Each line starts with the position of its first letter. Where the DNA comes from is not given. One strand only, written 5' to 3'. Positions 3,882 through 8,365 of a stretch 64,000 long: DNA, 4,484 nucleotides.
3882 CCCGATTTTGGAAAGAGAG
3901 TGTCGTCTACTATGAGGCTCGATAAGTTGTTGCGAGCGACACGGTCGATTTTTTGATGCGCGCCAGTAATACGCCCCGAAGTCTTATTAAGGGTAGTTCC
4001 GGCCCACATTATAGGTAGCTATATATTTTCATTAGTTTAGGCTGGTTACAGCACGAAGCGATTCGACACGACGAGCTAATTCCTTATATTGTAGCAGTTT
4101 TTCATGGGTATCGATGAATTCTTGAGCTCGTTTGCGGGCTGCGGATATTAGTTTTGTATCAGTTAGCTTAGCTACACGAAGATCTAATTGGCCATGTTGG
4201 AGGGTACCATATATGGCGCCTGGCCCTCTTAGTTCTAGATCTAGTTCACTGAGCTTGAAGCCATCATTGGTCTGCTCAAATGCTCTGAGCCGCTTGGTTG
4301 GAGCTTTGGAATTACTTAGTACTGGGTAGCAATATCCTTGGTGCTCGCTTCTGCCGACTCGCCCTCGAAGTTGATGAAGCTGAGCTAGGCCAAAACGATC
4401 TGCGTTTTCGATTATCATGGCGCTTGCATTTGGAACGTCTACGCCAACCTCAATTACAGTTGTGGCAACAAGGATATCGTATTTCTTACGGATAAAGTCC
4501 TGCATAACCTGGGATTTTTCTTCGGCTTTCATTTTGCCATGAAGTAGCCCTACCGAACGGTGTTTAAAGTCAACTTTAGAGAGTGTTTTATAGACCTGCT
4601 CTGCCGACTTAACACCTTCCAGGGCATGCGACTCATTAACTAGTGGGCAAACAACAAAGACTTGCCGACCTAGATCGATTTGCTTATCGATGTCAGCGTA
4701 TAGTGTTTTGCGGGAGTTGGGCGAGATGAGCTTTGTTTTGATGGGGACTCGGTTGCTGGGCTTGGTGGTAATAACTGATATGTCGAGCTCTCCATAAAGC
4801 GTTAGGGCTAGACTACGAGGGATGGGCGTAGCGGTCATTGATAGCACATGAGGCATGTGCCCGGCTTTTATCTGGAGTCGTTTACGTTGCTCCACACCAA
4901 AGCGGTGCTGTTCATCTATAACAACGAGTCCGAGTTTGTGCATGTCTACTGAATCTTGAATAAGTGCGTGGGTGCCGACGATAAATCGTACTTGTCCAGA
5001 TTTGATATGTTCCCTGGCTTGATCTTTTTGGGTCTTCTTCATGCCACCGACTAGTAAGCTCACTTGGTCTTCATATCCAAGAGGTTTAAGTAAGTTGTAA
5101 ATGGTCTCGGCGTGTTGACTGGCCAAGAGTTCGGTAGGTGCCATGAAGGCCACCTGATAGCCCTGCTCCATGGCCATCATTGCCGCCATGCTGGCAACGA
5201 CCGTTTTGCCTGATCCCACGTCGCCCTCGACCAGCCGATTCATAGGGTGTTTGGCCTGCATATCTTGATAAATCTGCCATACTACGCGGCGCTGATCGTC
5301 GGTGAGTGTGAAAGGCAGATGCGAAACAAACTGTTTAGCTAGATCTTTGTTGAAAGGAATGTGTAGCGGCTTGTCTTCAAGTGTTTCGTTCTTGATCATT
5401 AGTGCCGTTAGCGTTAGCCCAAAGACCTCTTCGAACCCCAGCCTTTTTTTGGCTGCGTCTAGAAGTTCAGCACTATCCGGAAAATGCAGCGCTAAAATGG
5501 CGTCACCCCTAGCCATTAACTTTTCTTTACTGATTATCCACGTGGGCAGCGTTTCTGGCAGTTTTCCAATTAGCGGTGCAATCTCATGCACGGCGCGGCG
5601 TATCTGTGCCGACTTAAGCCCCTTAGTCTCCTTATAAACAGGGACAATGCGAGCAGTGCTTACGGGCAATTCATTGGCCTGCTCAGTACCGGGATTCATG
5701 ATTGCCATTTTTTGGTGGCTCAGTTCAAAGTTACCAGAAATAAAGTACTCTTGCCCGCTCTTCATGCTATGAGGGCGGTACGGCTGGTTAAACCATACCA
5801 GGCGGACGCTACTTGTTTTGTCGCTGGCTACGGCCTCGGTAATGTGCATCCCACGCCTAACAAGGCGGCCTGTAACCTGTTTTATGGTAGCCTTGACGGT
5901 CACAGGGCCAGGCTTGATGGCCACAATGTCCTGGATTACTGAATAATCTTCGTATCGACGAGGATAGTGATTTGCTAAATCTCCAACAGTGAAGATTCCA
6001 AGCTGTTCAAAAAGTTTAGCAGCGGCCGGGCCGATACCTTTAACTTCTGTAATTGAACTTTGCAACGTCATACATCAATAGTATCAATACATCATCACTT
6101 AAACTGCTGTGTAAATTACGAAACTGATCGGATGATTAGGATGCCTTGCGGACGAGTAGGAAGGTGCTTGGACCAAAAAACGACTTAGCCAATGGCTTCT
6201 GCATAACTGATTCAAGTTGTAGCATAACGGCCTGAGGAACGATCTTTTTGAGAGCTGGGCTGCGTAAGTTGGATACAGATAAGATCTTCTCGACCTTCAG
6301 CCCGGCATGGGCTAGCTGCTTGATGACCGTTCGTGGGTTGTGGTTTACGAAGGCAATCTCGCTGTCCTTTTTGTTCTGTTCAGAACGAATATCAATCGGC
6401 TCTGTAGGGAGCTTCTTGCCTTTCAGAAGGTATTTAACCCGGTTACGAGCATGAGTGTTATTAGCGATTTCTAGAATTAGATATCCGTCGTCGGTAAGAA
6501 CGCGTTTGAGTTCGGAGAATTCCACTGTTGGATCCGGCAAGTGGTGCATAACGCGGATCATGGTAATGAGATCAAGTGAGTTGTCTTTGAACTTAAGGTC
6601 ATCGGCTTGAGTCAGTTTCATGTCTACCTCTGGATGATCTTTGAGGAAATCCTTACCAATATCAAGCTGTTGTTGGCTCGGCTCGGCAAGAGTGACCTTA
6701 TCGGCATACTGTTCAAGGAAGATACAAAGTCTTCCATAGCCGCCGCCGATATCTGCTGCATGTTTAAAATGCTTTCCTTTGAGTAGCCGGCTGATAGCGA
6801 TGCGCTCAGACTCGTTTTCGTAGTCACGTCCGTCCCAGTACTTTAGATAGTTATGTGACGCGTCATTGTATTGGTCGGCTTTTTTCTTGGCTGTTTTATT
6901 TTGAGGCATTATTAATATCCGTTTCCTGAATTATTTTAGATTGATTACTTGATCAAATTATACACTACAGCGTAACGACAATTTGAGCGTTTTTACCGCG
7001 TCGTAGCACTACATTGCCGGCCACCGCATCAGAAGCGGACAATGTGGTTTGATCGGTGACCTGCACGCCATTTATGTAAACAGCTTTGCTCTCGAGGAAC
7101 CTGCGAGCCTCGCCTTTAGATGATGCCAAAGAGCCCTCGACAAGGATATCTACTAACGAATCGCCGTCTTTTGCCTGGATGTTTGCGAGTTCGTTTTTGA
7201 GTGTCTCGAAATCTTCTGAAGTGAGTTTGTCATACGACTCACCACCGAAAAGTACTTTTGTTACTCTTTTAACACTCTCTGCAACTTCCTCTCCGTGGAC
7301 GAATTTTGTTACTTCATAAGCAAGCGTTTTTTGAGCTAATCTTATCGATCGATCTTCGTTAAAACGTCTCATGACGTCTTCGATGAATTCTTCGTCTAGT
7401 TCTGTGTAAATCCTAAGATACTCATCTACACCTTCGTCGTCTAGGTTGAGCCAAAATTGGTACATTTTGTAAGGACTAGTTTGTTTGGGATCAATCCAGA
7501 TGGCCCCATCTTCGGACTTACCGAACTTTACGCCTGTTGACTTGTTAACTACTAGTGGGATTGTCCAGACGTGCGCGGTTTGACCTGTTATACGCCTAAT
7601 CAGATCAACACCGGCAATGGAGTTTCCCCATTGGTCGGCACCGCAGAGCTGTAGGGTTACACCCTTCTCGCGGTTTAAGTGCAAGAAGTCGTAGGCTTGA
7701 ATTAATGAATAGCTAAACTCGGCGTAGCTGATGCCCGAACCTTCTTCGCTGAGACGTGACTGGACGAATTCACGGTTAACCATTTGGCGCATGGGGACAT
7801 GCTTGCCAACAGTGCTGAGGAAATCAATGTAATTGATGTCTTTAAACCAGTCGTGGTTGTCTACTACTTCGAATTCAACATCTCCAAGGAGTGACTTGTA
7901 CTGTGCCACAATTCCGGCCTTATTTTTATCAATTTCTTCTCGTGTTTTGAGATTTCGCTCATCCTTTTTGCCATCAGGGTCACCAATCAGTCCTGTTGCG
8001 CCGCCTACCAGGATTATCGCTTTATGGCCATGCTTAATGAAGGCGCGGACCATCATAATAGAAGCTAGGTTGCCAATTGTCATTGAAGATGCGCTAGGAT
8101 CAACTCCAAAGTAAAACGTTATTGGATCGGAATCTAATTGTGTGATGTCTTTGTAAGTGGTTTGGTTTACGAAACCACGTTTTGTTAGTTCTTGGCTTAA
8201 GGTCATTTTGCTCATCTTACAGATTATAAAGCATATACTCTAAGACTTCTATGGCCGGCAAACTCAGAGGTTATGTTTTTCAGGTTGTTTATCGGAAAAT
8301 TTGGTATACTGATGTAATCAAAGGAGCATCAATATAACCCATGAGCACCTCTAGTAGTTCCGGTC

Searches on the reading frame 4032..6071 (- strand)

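Call 85: search_protein_families(library=pfam, proteins=[window:4032-6071:-], max_evalue=0.00001)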
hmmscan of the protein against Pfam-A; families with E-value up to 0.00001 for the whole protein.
window:4032-6071:- (679 aa): 7 families
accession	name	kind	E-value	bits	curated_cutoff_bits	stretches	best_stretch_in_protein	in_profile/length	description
PF17191.10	RecG_wedge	-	1.1e-26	93.9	23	1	9-164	4-158/162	RecG wedge domain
PF00270.35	DEAD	-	4.1e-25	88.9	26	1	258-420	2-163/167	DEAD/DEAH box helicase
PF00271.37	Helicase_C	-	2.1e-23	83.1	23.5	1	467-575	14-109/110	Helicase conserved C-terminal domain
PF19833.4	RecG_dom3_C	-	2.9e-12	46.9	26.8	1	601-673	1-77/87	ATP-dependent DNA helicase RecG, domain 3, C-terminal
PF04851.21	ResIII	-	4e-12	46.8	22.5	1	255-416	3-162/164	Type III restriction enzyme, res subunit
PF22590.2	Cas3-like_C_2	-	1.4e-07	32.2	27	1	486-576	11-105/106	CRISPR-associated nuclease/helicase Cas3, C-terminal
PF13604.12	AAA_30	-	2.3e-06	27.9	27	1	256-401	2-110/191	AAA domain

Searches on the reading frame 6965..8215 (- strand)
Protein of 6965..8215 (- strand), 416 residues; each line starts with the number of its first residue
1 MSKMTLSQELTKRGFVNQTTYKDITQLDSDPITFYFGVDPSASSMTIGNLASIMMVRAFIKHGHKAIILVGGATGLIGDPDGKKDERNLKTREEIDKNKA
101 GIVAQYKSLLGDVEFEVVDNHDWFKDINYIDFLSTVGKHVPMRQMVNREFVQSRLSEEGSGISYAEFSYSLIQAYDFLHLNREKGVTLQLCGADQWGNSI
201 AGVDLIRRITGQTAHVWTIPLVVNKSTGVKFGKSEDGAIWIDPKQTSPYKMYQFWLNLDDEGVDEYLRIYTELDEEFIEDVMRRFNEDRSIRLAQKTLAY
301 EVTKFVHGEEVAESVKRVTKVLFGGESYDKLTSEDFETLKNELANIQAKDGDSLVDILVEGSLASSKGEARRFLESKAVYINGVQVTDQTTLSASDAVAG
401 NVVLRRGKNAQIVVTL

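Call 85: search_protein_families(library=pfam, proteins=[window:6965-8215:-], max_evalue=0.00001)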
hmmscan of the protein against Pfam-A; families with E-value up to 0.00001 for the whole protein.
window:6965-8215:- (416 aa): 3 families
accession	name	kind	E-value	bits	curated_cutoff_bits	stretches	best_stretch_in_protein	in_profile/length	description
PF00579.31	tRNA-synt_1b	-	9e-72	242.3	21.1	1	30-323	4-291/292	tRNA synthetases class I (W and Y)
PF22421.1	SYY_C-terminal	-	4.9e-13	49.2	27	1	336-409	2-78/83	Tyrosine--tRNA ligase SYY-like C-terminal domain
PF01479.30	S4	-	1e-05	25.6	22.8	0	354-389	3-39/48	S4 domain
